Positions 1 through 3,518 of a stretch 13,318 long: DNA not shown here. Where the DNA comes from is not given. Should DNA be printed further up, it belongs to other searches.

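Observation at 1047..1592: Repeat copies are diverged at synonymous sites but nearly identical in protein, the signature of purifying selection on each unit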

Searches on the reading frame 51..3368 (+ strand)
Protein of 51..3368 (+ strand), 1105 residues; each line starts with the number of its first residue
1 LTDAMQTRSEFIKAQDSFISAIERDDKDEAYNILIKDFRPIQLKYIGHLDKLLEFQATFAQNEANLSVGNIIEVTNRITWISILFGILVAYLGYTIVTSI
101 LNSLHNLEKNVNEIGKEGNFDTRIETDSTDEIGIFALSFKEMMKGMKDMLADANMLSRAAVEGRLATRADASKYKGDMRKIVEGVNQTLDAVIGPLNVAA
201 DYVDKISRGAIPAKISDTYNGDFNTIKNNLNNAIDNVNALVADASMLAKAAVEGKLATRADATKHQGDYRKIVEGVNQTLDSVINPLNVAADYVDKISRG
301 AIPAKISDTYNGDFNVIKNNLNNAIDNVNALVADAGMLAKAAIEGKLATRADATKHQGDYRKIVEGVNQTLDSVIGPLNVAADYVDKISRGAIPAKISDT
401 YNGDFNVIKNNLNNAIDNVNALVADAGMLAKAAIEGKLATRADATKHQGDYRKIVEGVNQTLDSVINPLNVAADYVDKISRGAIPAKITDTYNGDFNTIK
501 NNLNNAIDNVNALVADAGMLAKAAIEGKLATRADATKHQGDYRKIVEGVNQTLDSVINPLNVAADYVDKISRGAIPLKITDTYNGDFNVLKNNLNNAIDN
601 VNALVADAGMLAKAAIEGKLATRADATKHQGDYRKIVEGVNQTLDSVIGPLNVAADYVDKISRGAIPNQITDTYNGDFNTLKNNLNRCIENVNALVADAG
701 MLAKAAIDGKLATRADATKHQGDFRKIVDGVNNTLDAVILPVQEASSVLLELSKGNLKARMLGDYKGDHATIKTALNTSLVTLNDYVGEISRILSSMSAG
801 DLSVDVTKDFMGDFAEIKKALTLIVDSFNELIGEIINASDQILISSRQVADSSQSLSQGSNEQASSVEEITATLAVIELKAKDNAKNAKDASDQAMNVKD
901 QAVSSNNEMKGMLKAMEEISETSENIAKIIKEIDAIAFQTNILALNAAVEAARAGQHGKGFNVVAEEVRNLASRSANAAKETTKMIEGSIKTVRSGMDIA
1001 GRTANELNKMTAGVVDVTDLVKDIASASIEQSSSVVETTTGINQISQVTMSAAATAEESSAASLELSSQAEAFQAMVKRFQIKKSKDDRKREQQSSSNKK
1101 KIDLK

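Call 6: search_protein_families(library=pfam, proteins=[window:51-3368:+])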
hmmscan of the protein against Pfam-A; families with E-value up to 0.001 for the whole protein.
window:51-3368:+ (1105 aa): 7 families
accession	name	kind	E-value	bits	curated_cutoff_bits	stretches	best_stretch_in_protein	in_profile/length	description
PF18947.5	HAMP_2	-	4.4e-219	709.3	24.3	8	628-693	1-66/67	HAMP domain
PF00015.26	MCPsignal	-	5.6e-44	150.5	34.6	1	892-1049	1-172/172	Methyl-accepting chemotaxis protein (MCP) signalling domain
PF00672.30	HAMP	-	3.2e-17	63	25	1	98-144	4-49/53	HAMP domain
PF16895.10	DUF5085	-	1.1e-08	36.1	30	0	404-480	10-83/141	Domain of unknown function (DUF5085)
PF20647.2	DUF6808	-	9.4e-06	26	24.4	0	267-283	17-33/86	Domain of unknown function (DUF6808)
PF13012.11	MitMem_reg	-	3.3e-05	24.2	26.6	0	261-305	14-59/113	Maintenance of mitochondrial structure and function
PF22737.1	NNH6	-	0.00044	20.8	27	0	681-737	16-72/114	NACHT N-terminal Helical domain 6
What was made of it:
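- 342..482 (+): Membrane-proximal classical HAMP domain (PF00672). Pfam hit at residues 98-144 of the ORF that starts at 51, E = 3e-17 (call 6).
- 2436..2546 (+): Further weak HAMP-like segment that links the array to the signalling domain. Eighth HAMP_2 stretch in Pfam (call 6).
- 2724..3197 (+): MCP signalling (kinase-control) domain, PF00015. Pfam hit at residues 892-1049, E = 6e-44 (call 6).
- On Poly-HAMP chemoreceptor array (HAMP_2 / types A+B): PF00015 at residues 892-1049 (call 6).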

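Call 9: find_related_loci(query=window:51-3368:+, collection=genome_contigs, flank=6000)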
Query window:51-3368:+ (1105 aa) in genome_contigs; peptide patterns used: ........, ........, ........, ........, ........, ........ (x = any residue, [..] = any of these).
600 stretches matched a pattern (row limit reached: there are more); 535 encode a relative of the query (tblastn E <= 1e-3); the best 80 are kept; 80 distinct loci.
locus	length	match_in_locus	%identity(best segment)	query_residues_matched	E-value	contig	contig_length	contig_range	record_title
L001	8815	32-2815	69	149-1090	0e+0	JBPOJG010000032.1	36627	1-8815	MAG: Spirochaetota bacterium isolate MAG_1308 c_000000612837, whole genome shotgun sequence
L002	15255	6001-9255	59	117-1099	0e+0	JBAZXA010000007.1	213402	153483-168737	MAG: Methylococcaceae bacterium isolate SO_2017_GW1_45 NODE_475_length_213402_cov_41.791410_OW334_2017, whole genome sho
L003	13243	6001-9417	60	149-1101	0e+0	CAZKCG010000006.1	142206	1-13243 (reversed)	MAG TPA_asm: uncultured bacterium isolate SRP302447_co1_224 genome assembly, contig: NODE_436_length_142206_cov_7.500841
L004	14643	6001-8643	62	146-1085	0e+0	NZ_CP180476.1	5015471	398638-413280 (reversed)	Methylomonas sp. TEB chromosome, complete genome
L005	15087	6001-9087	56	83-1082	0e+0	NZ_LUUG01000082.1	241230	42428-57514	Methylomonas methanica strain R-45363 contig_4_(1..241230), whole genome shotgun sequence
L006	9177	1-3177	57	149-1085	0e+0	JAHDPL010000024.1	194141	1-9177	MAG: Sporomusaceae bacterium isolate SM1-B11.1 k141_27984, whole genome shotgun sequence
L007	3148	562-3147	63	146-1066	0e+0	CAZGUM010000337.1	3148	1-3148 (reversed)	MAG TPA_asm: uncultured Methylomonas sp. isolate binchicken_co284_175 genome assembly, contig: NODE_26778_length_3148_co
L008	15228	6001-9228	57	99-1078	0e+0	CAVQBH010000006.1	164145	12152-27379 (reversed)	MAG: uncultured Methanomassiliicoccales archaeon isolate MFD01476.bin.2.74 genome assembly, contig: contig_16402, whole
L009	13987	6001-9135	58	149-1100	0e+0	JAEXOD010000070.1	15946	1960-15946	MAG: Bacteroidetes bacterium isolate OH_HBrB_124 k127_2083918, whole genome shotgun sequence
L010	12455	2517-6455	57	134-1099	0e+0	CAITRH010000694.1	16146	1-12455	MAG: uncultured delta proteobacterium isolate Loclat_bin-17204 genome assembly, contig: bin-17204:694/778, whole genome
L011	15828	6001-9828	57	149-1081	0e+0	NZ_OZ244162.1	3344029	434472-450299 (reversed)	MAG: Algiphilus sp. isolate dd919ab0-ff71-4ff6-8152-ac5c3678e526 chromosome 1, complete sequence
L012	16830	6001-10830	51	85-1097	0e+0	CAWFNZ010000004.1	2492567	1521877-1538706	MAG: uncultured Alphaproteobacteria bacterium isolate MFD06085.bin.1.7 genome assembly, contig: contig_7743, whole genom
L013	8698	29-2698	58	149-1083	0e+0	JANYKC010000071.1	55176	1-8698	MAG: Spirochaetaceae bacterium isolate GL140_5_metabinner_127 GL140_5_k141_3032651, whole genome shotgun sequence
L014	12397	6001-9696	56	99-1085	0e+0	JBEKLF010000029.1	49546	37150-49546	MAG: Terriglobia bacterium isolate SPRUCE 364 SPRUCE_364_29, whole genome shotgun sequence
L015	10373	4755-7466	58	80-1082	0e+0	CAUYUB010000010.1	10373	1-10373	Gammaproteobacteria bacterium strain CCP3-SC15AN1 genome assembly, contig: CCP3SC15_Contig_109, whole genome shotgun seq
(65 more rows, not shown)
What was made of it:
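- Many related contigs break at such arrays (call 9).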
